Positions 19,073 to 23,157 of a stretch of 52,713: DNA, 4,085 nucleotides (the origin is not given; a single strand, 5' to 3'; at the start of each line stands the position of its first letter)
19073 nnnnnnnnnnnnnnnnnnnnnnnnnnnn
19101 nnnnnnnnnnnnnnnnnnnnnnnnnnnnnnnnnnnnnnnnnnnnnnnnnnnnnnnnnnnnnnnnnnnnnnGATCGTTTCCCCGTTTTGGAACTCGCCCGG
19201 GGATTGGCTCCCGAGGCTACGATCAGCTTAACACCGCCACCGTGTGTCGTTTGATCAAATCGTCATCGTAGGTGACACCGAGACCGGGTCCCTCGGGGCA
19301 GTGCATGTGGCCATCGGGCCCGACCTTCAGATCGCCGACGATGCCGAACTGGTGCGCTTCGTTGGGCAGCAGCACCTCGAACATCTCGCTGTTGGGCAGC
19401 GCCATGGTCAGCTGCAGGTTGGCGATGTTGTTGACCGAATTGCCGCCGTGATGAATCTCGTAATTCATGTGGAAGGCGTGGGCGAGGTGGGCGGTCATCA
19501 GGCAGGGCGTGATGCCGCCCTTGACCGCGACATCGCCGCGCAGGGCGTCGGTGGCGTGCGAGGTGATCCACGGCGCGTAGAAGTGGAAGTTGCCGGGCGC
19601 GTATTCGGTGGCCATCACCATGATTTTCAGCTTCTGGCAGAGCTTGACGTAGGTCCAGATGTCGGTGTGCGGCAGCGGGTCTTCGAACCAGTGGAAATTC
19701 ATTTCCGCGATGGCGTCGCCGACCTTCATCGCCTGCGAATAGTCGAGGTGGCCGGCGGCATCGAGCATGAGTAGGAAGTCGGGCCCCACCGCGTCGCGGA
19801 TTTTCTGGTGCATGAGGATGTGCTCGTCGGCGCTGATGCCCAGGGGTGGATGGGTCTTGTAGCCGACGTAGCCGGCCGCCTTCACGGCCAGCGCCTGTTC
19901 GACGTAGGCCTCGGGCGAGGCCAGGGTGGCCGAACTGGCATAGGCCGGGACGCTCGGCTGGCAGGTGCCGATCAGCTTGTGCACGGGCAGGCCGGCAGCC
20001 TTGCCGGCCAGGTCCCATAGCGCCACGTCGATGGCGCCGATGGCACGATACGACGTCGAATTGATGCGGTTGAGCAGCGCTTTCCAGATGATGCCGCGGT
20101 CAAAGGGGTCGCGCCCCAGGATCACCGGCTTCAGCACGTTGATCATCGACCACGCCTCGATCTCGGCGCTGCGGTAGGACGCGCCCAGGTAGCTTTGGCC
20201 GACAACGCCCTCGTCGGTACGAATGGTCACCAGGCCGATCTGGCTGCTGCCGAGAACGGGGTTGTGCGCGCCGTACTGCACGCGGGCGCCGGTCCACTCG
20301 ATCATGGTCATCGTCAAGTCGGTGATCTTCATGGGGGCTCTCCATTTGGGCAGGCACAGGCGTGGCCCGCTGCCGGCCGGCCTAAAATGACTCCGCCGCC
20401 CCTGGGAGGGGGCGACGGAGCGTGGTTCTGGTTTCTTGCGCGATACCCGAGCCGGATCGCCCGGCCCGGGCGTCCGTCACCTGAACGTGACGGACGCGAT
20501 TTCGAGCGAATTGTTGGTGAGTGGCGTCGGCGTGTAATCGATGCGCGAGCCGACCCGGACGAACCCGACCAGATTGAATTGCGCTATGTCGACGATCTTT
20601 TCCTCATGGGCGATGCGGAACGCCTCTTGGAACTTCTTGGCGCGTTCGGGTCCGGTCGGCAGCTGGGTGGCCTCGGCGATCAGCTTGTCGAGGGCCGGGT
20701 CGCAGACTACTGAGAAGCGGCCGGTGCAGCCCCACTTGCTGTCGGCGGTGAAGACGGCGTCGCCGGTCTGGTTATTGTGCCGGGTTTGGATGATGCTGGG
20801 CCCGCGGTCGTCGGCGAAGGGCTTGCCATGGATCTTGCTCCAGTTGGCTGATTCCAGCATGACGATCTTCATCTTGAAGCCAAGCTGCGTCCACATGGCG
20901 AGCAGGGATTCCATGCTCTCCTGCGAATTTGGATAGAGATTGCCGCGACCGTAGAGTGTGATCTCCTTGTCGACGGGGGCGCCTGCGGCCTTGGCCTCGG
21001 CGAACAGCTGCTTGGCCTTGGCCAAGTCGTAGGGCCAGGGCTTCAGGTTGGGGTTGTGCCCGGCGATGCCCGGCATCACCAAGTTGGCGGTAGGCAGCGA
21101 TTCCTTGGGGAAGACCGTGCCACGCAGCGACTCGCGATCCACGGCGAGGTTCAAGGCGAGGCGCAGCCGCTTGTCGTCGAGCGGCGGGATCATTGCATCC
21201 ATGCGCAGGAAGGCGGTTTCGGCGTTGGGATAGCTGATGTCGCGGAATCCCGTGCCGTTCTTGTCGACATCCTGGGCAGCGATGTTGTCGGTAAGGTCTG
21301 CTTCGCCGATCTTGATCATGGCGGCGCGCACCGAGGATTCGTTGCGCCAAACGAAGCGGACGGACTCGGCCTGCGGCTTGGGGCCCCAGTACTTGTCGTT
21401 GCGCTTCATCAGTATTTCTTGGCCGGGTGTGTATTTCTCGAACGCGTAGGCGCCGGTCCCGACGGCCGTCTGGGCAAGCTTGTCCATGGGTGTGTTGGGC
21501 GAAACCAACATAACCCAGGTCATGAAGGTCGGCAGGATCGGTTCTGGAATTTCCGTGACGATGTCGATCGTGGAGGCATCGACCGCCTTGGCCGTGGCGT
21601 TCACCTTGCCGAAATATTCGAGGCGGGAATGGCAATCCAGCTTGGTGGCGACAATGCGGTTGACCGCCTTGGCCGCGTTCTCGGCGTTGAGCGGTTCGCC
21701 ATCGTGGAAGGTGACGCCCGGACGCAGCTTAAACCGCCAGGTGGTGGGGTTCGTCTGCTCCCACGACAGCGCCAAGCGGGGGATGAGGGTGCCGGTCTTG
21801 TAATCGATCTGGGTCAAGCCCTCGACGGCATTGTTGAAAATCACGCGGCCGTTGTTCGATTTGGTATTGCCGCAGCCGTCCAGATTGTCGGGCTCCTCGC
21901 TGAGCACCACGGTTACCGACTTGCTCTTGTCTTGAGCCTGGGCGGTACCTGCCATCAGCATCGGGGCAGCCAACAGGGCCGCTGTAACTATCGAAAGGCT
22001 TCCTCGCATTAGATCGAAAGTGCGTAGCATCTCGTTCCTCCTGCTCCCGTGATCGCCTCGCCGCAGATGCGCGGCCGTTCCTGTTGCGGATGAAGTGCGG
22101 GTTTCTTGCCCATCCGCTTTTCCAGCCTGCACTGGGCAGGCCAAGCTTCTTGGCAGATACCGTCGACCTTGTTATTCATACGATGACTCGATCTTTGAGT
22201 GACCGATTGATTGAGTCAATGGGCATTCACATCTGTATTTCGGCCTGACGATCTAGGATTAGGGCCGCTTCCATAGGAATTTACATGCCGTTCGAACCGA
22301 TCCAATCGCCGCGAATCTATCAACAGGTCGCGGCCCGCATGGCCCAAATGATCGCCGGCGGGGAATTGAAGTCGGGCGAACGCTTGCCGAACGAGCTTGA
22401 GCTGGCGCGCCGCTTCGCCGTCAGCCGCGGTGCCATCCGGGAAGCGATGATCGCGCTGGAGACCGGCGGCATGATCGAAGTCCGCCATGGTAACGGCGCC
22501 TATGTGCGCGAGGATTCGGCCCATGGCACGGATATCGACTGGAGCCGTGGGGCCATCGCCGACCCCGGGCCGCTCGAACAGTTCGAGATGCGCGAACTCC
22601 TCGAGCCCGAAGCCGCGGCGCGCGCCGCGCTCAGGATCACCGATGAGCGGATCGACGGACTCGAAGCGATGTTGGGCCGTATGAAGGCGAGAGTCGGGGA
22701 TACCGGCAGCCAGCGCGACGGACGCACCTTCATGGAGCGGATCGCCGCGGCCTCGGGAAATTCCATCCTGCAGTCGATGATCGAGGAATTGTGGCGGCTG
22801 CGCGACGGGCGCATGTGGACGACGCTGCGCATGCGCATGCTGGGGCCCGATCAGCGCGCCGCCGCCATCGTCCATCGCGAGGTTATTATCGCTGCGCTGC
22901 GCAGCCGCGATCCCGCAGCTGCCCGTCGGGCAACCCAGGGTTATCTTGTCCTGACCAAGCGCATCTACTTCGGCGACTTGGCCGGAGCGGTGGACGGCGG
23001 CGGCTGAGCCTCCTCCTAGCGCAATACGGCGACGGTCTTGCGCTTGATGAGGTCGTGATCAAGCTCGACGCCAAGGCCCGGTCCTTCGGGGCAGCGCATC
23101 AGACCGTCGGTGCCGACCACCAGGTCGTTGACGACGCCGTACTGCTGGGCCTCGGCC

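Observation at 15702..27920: Four paralogous family-5 solute-binding proteins interleaved with two paralogous enolase-superfamily enzymes, with no ABC permease or ATPase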

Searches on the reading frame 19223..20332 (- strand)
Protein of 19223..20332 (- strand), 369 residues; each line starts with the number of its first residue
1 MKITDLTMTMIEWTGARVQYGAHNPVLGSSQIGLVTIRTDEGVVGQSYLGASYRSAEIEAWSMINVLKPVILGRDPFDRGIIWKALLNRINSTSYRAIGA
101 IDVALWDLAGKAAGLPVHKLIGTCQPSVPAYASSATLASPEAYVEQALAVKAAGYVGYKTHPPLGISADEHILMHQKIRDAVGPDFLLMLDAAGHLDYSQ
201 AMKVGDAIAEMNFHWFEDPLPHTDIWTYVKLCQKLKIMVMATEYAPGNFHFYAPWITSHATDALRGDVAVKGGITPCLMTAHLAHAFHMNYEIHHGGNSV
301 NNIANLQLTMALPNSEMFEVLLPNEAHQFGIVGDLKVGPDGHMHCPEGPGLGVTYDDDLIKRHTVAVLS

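Call 4: search_protein_families(library=pfam, proteins=[window:19223-20332:-])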
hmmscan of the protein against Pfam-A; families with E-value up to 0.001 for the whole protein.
window:19223-20332:- (369 aa): 2 families
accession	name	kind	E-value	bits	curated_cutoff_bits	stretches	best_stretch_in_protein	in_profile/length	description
PF13378.12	MR_MLE_C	-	1.7e-41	142.8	29.4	1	143-358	2-218/219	Enolase C-terminal domain-like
PF02746.21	MR_MLE_N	-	1.9e-15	57.6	22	1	31-122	27-117/117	Mandelate racemase / muconate lactonizing enzyme, N-terminal domain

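Call 6: search_solved_structures(query=window:19223-20332:-, max_evalue=1e-10)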
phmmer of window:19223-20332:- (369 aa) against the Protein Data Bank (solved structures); distinct sequences matched with E-value up to 1e-10: 108 (the best 60 are shown).
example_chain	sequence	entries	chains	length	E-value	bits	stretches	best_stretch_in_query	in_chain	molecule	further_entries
1rvk_A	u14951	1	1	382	1.1e-43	153.2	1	28-361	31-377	isomerase/lactonizing enzyme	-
4hcd_A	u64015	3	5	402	1.3e-43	152.9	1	28-361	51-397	Isomerase/lactonizing enzyme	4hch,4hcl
4mmw_A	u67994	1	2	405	1.3e-43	152.9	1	28-361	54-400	Isomerase/lactonizing enzyme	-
3ozm_A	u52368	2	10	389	1.3e-29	106.8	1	29-363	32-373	Putative mandelate racemase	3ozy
3h12_A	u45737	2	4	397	1.4e-29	106.7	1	29-363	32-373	mandelate racemase | Putative mandelate racemase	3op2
3bjs_A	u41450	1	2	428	4.8e-29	104.9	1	34-363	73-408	Mandelate racemase/muconate lactonizing enzyme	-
4jhm_A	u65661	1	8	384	2.3e-28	102.7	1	63-364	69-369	Mandelate racemase / muconate lactonizing enzyme, C-terminal domain protein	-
5olc_A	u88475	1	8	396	4.6e-28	101.7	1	31-362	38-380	Galactonate dehydratase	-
2ox4_A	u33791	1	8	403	6.5e-27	97.9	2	176-355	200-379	Putative mandelate racemase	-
2o56_A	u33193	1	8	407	5.4e-26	94.9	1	34-363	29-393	Putative mandelate racemase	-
3sqs_A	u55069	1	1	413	9.1e-26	94.2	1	37-362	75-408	mandelate racemase/muconate lactonizing protein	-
3n4e_A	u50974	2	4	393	9.6e-26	94.1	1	37-361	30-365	Mandelate racemase/muconate lactonizing enzyme, C-terminal domain protein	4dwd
3stp_A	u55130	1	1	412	1.6e-24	90.1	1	37-361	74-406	Galactonate dehydratase, putative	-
3ssz_A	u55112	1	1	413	7.3e-24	87.9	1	37-362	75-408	Mandelate racemase/muconate lactonizing enzyme, N-terminal domain protein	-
4ggb_A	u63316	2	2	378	1.4e-23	87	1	34-360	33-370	Putative uncharacterized protein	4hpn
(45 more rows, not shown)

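Call 30: search_protein_families(library=ncbifam, proteins=[window:19223-20332:-], max_evalue=0.00001)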
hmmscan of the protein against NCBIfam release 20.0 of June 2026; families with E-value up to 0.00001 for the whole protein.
window:19223-20332:- (369 aa): 11 families
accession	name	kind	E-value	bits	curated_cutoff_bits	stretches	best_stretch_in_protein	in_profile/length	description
NF047820.1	TalGalacDh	equivalog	2.7e-33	115.4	500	1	16-358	23-359/371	L-talarate/galactarate dehydratase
NF040790.2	glucon_galact_dh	equivalog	8.9e-31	107.1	750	1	29-365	22-371/390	bifunctional D-gluconate/D-galactonate dehydratase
NF043051.1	ManoateDhtManD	equivalog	2.1e-29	102.5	550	2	175-364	195-384/403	D-mannonate dehydratase ManD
NF040866.1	AraD_Arch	equivalog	4.9e-29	101.5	650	1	31-364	33-370/372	arabinonate dehydratase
NF011654.0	PRK15072.1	subfamily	3.8e-27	95.2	430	2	174-364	195-385/404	D-galactonate dehydratase family protein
NF010624.0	PRK14017.1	equivalog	3.9e-26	92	311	1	34-363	17-360/382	galactonate dehydratase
NF011968.0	PRK15440.1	equivalog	1.4e-25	90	393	1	34-359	61-387/395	L-rhamnonate dehydratase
TIGR02534.1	mucon_cyclo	subfamily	2.4e-20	72.9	334.95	1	31-364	28-366/368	muconate/chloromuconate family cycloisomerase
NF043002.1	HProlDhtase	equivalog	3.9e-19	68.7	500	1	31-359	32-358/366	cis-3-hydroxy-L-proline dehydratase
NF042940.1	racemase_DgcA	equivalog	1.4e-07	31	400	1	77-224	66-204/323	N-acetyl-D-Glu racemase DgcA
NF011708.0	PRK15129.1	equivalog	2e-06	27.1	343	1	66-225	58-210/321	L-Ala-D/L-Glu epimerase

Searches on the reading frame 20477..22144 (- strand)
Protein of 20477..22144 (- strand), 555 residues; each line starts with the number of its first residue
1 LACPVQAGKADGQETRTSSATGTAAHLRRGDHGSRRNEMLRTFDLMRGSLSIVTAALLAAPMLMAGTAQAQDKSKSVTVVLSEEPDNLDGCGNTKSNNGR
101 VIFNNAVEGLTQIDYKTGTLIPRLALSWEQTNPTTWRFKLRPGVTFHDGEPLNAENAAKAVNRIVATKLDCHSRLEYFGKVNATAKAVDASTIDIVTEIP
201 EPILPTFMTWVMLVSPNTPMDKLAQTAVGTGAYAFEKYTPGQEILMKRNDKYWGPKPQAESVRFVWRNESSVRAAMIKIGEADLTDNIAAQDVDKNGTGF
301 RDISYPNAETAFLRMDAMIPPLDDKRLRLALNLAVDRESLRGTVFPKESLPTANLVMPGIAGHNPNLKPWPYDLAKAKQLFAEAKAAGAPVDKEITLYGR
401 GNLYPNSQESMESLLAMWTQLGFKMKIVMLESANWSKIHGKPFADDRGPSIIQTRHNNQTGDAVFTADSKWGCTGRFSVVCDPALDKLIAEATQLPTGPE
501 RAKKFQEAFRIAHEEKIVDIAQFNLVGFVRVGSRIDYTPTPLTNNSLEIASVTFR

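Call 4: search_protein_families(library=pfam, proteins=[window:20477-22144:-])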
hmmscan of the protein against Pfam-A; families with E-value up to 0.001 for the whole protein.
window:20477-22144:- (555 aa): 1 family
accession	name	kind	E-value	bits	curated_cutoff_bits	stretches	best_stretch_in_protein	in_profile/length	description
PF00496.27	SBP_bac_5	-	1.4e-65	222.3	32.4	1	120-474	2-364/368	Bacterial extracellular solute-binding proteins, family 5 Middle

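Call 30: search_protein_families(library=ncbifam, proteins=[window:20477-22030:-], max_evalue=0.00001)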
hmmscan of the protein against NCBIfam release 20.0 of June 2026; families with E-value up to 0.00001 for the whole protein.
window:20477-22030:- (517 aa): 11 families
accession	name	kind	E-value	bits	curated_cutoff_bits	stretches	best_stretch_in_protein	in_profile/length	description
NF045468.1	Opp5A_nikA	equivalog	6e-34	117.4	600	1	29-345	10-315/488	nickel ABC transporter substrate-binding protein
TIGR02294.1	nickel_nikA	equivalog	4.6e-31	107.9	393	1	77-349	43-331/501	nickel ABC transporter substrate-binding protein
NF011942.0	PRK15413.1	equivalog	3.9e-26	91.8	594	1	19-473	10-470/512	glutathione ABC transporter substrate-binding protein GsiB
NF043070.1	DppA_dipep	equivalog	1.5e-24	86.5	1005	1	179-400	198-420/535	dipeptide ABC transporter periplasmic-binding protein DppA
TIGR04028.1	SBP_KPN_01854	hypoth_equivalog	2.5e-22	79.1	468.5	1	60-396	23-386/509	TIGR04028 family ABC transporter substrate-binding protein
NF047575.1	opine_bind_CntA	exception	2e-19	69.6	800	1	82-347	77-359/535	staphylopine-dependent metal ABC transporter substrate-binding lipoprotein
NF045467.1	Opp4A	equivalog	9.3e-19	67.1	650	1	183-346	201-378/556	oligopeptide ABC transporter substrate-binding protein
NF011689.0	PRK15109.1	equivalog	1.2e-18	67.2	560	1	70-477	67-501/547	ABC transporter substrate-binding protein SapA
NF010149.0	PRK13626.1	equivalog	1.6e-15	56.8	476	1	64-225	146-300/552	HTH-type transcriptional regulator SgrR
NF011684.0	PRK15104.1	equivalog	1.3e-14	53.8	947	1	42-365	49-396/543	oligopeptide ABC transporter substrate-binding protein OppA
NF007287.0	PRK09755.1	equivalog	6.9e-12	45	1098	1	13-326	11-344/535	ABC transporter substrate-binding protein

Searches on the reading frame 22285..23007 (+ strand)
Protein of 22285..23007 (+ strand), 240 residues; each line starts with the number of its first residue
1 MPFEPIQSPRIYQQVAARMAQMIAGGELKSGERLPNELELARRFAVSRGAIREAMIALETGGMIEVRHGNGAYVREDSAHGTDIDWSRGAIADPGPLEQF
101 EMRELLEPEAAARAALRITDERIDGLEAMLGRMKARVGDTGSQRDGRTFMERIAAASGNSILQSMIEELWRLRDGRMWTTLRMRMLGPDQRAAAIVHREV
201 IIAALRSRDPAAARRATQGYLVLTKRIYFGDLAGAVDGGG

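Call 4: search_protein_families(library=pfam, proteins=[window:22285-23007:+])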
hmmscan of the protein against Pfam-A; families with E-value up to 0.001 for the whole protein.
window:22285-23007:+ (240 aa): 3 families
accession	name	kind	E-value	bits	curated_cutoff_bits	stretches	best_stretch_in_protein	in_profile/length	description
PF07729.17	FCD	-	1.3e-21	77.7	24.3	1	100-220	3-122/125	FCD domain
PF00392.27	GntR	-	1.8e-18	66.4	27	1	12-74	2-64/64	Bacterial regulatory proteins, gntR family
PF14502.12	HTH_41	-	0.00022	21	25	1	29-73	1-47/48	Helix-turn-helix domain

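Call 30: search_protein_families(library=ncbifam, proteins=[window:22285-23007:+], max_evalue=0.00001)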
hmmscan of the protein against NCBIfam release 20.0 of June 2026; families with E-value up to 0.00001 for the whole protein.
window:22285-23007:+ (240 aa): 23 families
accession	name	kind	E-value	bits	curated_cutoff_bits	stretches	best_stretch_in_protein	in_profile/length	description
NF003011.0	PRK03837.1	subfamily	7e-30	104.4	260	1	4-228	7-233/241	transcriptional regulator NanR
NF007588.0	PRK10225.1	equivalog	1.9e-29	102.7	442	1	9-221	8-224/257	Uxu operon transcriptional regulator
NF008571.0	PRK11523.1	equivalog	7.1e-27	94.5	396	1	6-231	4-228/258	transcriptional regulator ExuR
NF007001.0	PRK09464.1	equivalog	2.9e-23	82.8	330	1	3-223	3-227/254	pyruvate dehydrogenase complex transcriptional repressor PdhR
NF007741.0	PRK10421.1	equivalog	7.8e-22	77.9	311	1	9-221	6-226/262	transcriptional regulator LldR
TIGR03338.1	phnR_burk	equivalog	4.7e-17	62.3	271.5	1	9-218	10-203/212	phosphonate utilization associated transcriptional regulator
TIGR02325.1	C_P_lyase_phnF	equivalog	5.8e-16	58.7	156.8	1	8-76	6-74/238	phosphonate metabolism transcriptional regulator PhnF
NF007442.0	PRK09990.1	equivalog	2.1e-15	56.9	301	1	9-220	9-227/256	transcriptional regulator GlcC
TIGR02018.2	his_ut_repres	equivalog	1.5e-12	47.4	220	1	12-81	1-70/226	histidine utilization transcriptional repressor HutC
NF007292.0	PRK09764.1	equivalog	2.7e-12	46.4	281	1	11-78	6-73/240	GntR family transcriptional regulator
NF052282.1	PLP_TF_PdxR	equivalog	5.2e-11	42.2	320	1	11-81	2-72/448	MocR-like pyridoxine biosynthesis transcription factor PdxR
TIGR02404.1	trehalos_R_Bsub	equivalog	1.4e-10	41.2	211.95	1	12-76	2-66/233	trehalose operon repressor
NF052290.2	MocR_like_YczR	exception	1.6e-10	40.3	487.4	1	10-147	19-143/458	MocR-like transcription factor YczR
NF041547.1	GntR_LSA1692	equivalog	5.9e-10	39.2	275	1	11-76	2-67/233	GntR family transcriptional regulator, LSA1692 subfamily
NF052286.1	ecto_TF_EhuR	exception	2.1e-09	36.4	480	1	6-79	8-80/458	MocR-like ectoine utilization transcription factor EhuR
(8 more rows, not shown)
